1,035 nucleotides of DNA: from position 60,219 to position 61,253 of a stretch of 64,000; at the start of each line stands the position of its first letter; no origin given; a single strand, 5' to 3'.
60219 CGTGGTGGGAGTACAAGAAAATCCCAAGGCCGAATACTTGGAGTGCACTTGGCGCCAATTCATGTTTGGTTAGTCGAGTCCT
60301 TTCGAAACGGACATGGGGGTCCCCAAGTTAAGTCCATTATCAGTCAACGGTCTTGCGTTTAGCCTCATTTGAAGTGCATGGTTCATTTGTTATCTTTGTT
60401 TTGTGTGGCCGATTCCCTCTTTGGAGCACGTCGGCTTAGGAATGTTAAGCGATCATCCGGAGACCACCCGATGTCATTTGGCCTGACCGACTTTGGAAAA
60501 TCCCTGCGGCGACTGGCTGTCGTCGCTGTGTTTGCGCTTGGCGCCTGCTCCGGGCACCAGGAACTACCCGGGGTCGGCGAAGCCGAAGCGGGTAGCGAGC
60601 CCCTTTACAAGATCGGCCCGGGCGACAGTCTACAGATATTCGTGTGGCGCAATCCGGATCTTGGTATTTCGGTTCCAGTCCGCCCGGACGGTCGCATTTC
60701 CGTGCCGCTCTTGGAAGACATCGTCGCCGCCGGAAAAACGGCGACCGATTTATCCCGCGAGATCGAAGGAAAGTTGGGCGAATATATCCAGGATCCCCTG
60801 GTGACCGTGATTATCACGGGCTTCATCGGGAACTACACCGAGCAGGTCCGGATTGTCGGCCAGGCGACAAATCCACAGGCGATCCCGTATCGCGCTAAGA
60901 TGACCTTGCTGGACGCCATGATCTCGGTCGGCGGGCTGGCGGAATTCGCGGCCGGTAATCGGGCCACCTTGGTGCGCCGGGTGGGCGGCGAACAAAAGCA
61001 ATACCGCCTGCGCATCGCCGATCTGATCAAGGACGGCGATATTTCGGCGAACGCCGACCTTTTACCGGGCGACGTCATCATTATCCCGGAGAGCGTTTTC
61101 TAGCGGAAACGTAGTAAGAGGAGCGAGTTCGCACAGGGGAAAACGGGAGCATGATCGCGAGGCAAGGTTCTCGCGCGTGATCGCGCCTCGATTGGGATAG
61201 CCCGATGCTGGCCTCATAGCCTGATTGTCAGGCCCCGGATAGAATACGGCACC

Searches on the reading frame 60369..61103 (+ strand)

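Call 85: search_protein_families(library=pfam, proteins=[window:60369-61103:+], max_evalue=0.0001)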
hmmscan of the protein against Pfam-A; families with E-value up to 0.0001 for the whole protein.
window:60369-61103:+ (244 aa): 3 families
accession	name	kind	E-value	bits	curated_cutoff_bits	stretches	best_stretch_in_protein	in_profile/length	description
PF02563.21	Poly_export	-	9.4e-24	83.8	28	1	76-149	3-76/77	Polysaccharide biosynthesis/export protein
PF22461.2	SLBB_2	-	8.2e-09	35.9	27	1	159-239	2-79/79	SLBB domain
PF10531.15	SLBB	-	6.3e-08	32.8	27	1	160-208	2-50/55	SLBB domain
